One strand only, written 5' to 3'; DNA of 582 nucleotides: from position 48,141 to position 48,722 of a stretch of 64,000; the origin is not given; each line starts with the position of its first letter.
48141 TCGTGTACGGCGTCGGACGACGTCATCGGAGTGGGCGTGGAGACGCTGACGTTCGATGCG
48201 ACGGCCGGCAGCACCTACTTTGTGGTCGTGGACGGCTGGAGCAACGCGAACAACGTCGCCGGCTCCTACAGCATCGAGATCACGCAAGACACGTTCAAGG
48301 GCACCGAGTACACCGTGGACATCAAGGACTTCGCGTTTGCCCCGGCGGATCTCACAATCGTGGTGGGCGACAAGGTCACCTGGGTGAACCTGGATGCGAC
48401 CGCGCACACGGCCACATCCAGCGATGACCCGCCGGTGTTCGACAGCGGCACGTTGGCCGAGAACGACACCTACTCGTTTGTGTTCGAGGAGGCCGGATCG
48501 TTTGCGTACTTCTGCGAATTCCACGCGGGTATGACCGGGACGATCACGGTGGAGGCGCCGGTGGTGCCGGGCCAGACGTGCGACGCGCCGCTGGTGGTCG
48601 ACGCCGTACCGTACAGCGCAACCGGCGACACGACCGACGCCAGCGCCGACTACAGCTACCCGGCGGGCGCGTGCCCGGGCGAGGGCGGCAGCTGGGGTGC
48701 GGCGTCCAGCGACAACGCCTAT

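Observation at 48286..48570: Complete type-1 copper (cupredoxin) domains embedded in both giant proteins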

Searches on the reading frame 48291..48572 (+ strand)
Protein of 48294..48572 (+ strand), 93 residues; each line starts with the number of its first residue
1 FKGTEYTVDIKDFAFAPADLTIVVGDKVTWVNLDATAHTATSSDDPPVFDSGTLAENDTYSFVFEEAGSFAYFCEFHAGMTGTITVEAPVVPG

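Call 7: search_protein_families(library=pfam, proteins=[window:48294-48572:+], max_evalue=1)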
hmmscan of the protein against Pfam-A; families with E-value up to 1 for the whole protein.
seq(93 aa): 3 families
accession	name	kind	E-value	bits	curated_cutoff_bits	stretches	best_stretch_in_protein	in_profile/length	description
PF00127.26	Copper-bind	-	6.2e-12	46.2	21.2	1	6-87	5-99/99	Copper binding proteins, plastocyanin/azurin family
PF13473.12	Cupredoxin_1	-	1.8e-09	38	27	1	4-86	21-104/104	Cupredoxin-like domain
PF24156.1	DUF7407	-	0.094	13.5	28.2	1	1-36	8-43/74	Domain of unknown function (DUF7407)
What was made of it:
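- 48303..48557 (+): G1 cupredoxin domain (aa 2546-2630). Ligand codons: H 48405-48407, C 48513-48515, H 48522-48524, M 48531-48533. PF00127 at 46.2 bits (call 7).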

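Call 8: search_solved_structures(query=window:48294-48572:+, max_evalue=0.01, show_alignments=3)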
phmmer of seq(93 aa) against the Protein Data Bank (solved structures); distinct sequences matched with E-value up to 0.01: 45.
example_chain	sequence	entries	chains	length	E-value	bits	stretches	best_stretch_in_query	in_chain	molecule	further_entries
9cck_A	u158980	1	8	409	1.6e-14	57.4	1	15-86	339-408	Copper-containing nitrite reductase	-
5fc9_A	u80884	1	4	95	1.3e-10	45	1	15-86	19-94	Blue (Type 1) copper domain protein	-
1sfd_A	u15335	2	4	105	1.5e-09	41.6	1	7-87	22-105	Amicyanin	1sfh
1bxu_A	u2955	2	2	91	8.4e-09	39.1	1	12-86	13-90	PLASTOCYANIN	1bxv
1sf3_A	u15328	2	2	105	2e-08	37.9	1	7-87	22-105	Amicyanin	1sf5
3ply_A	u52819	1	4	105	2.8e-08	37.5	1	7-87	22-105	Amicyanin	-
2qdv_A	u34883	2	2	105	2.9e-08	37.4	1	7-87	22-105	Amicyanin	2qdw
2gb2_A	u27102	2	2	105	2.9e-08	37.4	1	7-87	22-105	Amicyanin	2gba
1mda_A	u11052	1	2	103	3.7e-08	37.1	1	7-87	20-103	AMICYANIN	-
1aac_A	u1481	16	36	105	3.9e-08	37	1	7-87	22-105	AMICYANIN | PROTEIN (AMICYANIN)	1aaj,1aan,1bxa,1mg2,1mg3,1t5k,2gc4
3ie9_A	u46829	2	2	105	1e-07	35.7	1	7-87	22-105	Amicyanin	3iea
1id2_A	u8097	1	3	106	1.4e-07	35.2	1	7-87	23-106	AMICYANIN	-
2idt_A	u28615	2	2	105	1.9e-07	34.8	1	7-87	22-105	Amicyanin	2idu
3c75_A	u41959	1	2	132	2.4e-07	34.5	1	7-87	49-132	Amicyanin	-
3rym_A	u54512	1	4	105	2.6e-07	34.4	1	7-87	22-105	Amicyanin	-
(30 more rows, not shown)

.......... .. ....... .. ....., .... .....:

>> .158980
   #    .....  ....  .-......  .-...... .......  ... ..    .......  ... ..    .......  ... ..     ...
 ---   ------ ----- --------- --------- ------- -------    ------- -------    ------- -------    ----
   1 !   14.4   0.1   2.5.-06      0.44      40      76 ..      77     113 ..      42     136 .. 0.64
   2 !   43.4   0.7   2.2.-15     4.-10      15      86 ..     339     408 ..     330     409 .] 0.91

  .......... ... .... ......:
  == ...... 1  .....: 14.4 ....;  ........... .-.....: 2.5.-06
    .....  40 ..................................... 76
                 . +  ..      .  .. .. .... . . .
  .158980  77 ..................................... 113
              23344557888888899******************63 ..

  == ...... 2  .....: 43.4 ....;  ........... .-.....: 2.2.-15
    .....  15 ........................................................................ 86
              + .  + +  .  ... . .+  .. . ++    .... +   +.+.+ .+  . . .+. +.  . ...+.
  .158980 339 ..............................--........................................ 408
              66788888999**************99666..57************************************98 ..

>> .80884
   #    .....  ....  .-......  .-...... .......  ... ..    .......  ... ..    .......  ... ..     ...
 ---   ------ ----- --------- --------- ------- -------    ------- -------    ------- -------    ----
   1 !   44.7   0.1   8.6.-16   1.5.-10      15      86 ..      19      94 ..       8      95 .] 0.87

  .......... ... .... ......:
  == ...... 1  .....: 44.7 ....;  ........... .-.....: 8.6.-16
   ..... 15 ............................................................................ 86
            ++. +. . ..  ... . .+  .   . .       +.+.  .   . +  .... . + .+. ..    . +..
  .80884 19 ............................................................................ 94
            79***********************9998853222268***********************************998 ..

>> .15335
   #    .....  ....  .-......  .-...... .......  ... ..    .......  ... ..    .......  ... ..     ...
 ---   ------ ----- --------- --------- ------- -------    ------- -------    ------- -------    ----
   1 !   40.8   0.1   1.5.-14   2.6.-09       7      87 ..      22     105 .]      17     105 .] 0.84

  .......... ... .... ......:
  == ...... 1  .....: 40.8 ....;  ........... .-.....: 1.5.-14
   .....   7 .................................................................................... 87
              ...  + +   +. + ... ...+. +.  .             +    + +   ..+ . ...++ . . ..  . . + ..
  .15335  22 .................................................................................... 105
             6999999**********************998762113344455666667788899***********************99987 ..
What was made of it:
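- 48303..48557 (+): PDB alignments (call 8).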

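Call 56: search_protein_representatives(protein=window:48291-48569:+)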
Query: 93 residues. Proteins with E-value up to 0.001 (for the whole library): 33126; up to 1e-10: 7802; up to 1e-30: 294. The best 150 are listed.
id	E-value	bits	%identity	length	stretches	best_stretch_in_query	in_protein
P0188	2.1e-132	447.2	38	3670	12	7-90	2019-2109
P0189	4.1e-121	411.1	38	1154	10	10-88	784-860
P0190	3.9e-103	353.7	38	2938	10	6-90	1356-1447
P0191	1.7e-98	338.9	42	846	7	9-88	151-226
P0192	5.8e-97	333.9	40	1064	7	10-90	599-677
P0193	1.7e-94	326.1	41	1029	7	10-88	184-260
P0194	4.5e-94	324.7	42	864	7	12-90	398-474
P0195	1.2e-92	320.1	41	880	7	7-89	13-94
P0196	6.8e-92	317.7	41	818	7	8-88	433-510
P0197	3.4e-91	315.5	45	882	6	8-90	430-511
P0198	1.7e-89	310.0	41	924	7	6-89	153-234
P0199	9.3e-88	304.5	39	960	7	8-88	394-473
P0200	1.7e-86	300.5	41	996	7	4-88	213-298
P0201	8.9e-84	291.7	42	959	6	8-89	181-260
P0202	3.6e-83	289.8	43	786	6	9-87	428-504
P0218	4.8e-74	260.6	37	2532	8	6-83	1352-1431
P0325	4.4e-41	155.2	56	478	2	5-88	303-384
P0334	2.8e-40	152.6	54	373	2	8-87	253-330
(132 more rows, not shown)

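Call 58: search_protein_families(library=pfam, proteins=[P0188, P0190, P0218, P0325, P0334], max_evalue=0.0001)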
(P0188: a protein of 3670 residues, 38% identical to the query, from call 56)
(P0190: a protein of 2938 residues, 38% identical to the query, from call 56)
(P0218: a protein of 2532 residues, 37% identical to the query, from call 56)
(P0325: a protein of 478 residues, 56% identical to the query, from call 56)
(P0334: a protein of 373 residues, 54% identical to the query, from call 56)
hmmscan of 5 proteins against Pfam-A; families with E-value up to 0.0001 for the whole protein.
P0188 (3670 aa): 4 families
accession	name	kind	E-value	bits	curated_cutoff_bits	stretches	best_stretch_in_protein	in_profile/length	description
PF00127.26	Copper-bind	-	5.6e-108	354.3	21.2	10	782-867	6-97/99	Copper binding proteins, plastocyanin/azurin family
PF18911.6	PKD_4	-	5e-51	171.1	27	4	3347-3397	22-72/85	PKD domain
PF13473.12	Cupredoxin_1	-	4.2e-20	72.1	27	0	211-284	22-95/104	Cupredoxin-like domain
PF00801.26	PKD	-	3.6e-15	56.2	23.5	2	3350-3396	18-68/80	PKD domain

P0190 (2938 aa): 5 families
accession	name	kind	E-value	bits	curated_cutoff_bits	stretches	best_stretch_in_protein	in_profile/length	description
PF00127.26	Copper-bind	-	5.8e-88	290.1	21.2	9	1069-1158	3-98/99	Copper binding proteins, plastocyanin/azurin family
PF18911.6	PKD_4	-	7.3e-21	74.5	27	2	33-97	15-81/85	PKD domain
PF13473.12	Cupredoxin_1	-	2.6e-18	66.4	27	0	2590-2670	18-97/104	Cupredoxin-like domain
PF00801.26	PKD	-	6.6e-08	32.9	23.5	1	30-94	9-74/80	PKD domain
PF24526.1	ABCA12_C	-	4e-05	24.1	34.8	0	614-638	18-42/51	ABCA12-like, C-terminal domain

P0218 (2532 aa): 6 families
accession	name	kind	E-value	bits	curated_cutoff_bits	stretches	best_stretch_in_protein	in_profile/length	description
PF00127.26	Copper-bind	-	2.5e-57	191.9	21.2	4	2020-2105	7-98/99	Copper binding proteins, plastocyanin/azurin family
PF18911.6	PKD_4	-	5.8e-52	174.1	27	4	39-92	23-77/85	PKD domain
PF00801.26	PKD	-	1.5e-32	111.8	23.5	4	34-93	16-75/80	PKD domain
PF13473.12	Cupredoxin_1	-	2.7e-10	40.6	27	0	1640-1666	24-50/104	Cupredoxin-like domain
PF18962.6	Por_Secre_tail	-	1.3e-06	29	27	1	2449-2531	1-75/75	Secretion system C-terminal sorting domain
PF16409.10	DUF5017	-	5.6e-05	23.2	28.8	0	496-526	6-36/187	Domain of unknown function (DUF5017)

P0325 (478 aa): 3 families
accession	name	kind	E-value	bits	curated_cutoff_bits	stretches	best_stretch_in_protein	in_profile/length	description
PF13473.12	Cupredoxin_1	-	5.6e-32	110.3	27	2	299-383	17-104/104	Cupredoxin-like domain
PF00127.26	Copper-bind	-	1.5e-27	96.3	21.2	2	398-477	4-98/99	Copper binding proteins, plastocyanin/azurin family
PF07883.17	Cupin_2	-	3.2e-08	33.6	27.2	0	73-114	3-43/70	Cupin domain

P0334 (373 aa): 2 families
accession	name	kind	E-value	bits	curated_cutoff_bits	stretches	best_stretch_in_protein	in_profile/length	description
PF00127.26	Copper-bind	-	2e-21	76.7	21.2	2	120-197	6-98/99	Copper binding proteins, plastocyanin/azurin family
PF13473.12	Cupredoxin_1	-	4e-18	65.8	27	2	117-197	21-104/104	Cupredoxin-like domain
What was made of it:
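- Huge secreted proteins with up to 12 cupredoxin copies plus PKD and T9SS tails are common (calls 56, 58).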

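Call 69: predict_structure(alignment_id=A4)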
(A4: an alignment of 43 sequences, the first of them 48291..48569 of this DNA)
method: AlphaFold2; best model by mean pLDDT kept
length: 93 residues; sequences in the alignment: 43
mean_pLDDT: 95.9   pTM: 0.87
mean pLDDT of the five models: 95.9, 95.9, 95.9, 95.6, 95.7
residues with pLDDT >= 90: 85; 70-90: 4; 50-70: 4; < 50: 0
segments of 3 or more residues with pLDDT < 50: none
pLDDT, mean of each block of 10 residues (from residue 1): 88 98 98 98 97 99 98 98 97 68
secondary structure, 60 per line:
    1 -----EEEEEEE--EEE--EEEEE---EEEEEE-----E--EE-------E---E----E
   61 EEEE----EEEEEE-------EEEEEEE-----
elements in order: E6-12 E15-17 E20-24 E28-33 E60-64 E69-74 E82-88
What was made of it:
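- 48303..48557 (+): AF2 pLDDT 95.9 (call 69).
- On Cupredoxin / type-1 blue copper domain (PF00127): The AF2 model has pLDDT 95.9 and seven strands (call 69).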

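Call 72: fold_search(model_id=the predicted structure, library=pdb)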
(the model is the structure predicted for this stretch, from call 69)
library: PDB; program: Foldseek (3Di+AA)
matches with E <= 10: 1502; with E <= 0.001: 356
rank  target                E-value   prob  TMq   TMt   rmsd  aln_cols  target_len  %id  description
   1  1bxu                  1.0e-08  1.00  0.81  0.82   2.1        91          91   30  OXIDIZED PLASTOCYANIN FROM SYNECHOCOCCUS SP. (released 1999-06-15)
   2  1pcs                  1.5e-08  1.00  0.76  0.72   2.6       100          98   31  THE 2.15 A CRYSTAL STRUCTURE OF A TRIPLE MUTANT PLASTOCYANIN FROM THE CYANOBACTERIUM SYNECHOCYSTIS SP. PCC 6803 (released 1997-12-17)
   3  1id2_A                2.0e-08  1.00  0.81  0.71   2.8        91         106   27  CRYSTAL STRUCTURE OF AMICYANIN FROM PARACOCCUS VERSUTUS (THIOBACILLUS VERSUTUS) (released 2001-04-11)
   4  1sfd_A                3.1e-08  1.00  0.82  0.73   2.7        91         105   30  oxidized form of amicyanin mutant P94F (released 2004-07-27)
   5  5fc9_A                5.3e-08  1.00  0.79  0.77   3.0        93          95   31  Novel Purple Cupredoxin from Nitrosopumilus maritimus (released 2016-05-11)
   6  4p5r                  8.8e-08  1.00  0.83  0.74   2.6        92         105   28  Structure of oxidized W45Y mutant of amicyanin (released 2014-04-23)
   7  3cvd_A                9.4e-08  1.00  0.78  0.70   1.9       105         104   31  Regulation of Protein Function: Crystal Packing Interfaces and Conformational Dimerization (released 2008-07-08)
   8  4r0o_A                9.4e-08  1.00  0.75  0.67   2.7       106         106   29  Crystal structure of PEGylated plastocyanin at 4.2 A resolution (released 2015-10-07)
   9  3ply_A                1.0e-07  1.00  0.81  0.72   1.4        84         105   31  Structure of Oxidized P96G Mutant of Amicyanin (released 2011-02-09)
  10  1sf3                  1.0e-07  1.00  0.76  0.68   4.3        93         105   30  Structure of the reduced form of the P94A mutant of amicyanin (released 2004-07-27)
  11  3ie9                  1.3e-07  1.00  0.80  0.71   1.7        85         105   29  Structure of oxidized M98L mutant of amicyanin (released 2009-10-06)
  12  2idq                  1.3e-07  1.00  0.82  0.73   2.6        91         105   27  Structure of M98A mutant of amicyanin, Cu(II) (released 2007-03-13)
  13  6hbe_C                1.3e-07  1.00  0.79  0.18   2.9        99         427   28  Cu-containing nitrite reductase (NirK) from Thermus scotoductus SA-01 (released 2019-01-23)
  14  1baw_A                1.3e-07  1.00  0.74  0.66   2.8       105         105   30  PLASTOCYANIN FROM PHORMIDIUM LAMINOSUM (released 1999-03-02)
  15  3bqv                  1.7e-07  1.00  0.79  0.70   2.3       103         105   29  Crystal Structure of the double mutant D44A D45A Plastocyanin from Phormidium laminosum (released 2009-01-06)
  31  9cck_A                4.2e-07  1.00  0.73  0.17   2.2        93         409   30  Multi-copper oxidase with a C-terminal cupredoxin domain from Nitrosopumilus maritimus (released 2025-02-05)
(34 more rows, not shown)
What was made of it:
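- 48303..48557 (+): Foldseek TM 0.81-0.83 to amicyanin and plastocyanin (call 72).
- On Cupredoxin / type-1 blue copper domain (PF00127): Foldseek gives TMq 0.81-0.83 to amicyanin and plastocyanin, E 1e-8 (call 72).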
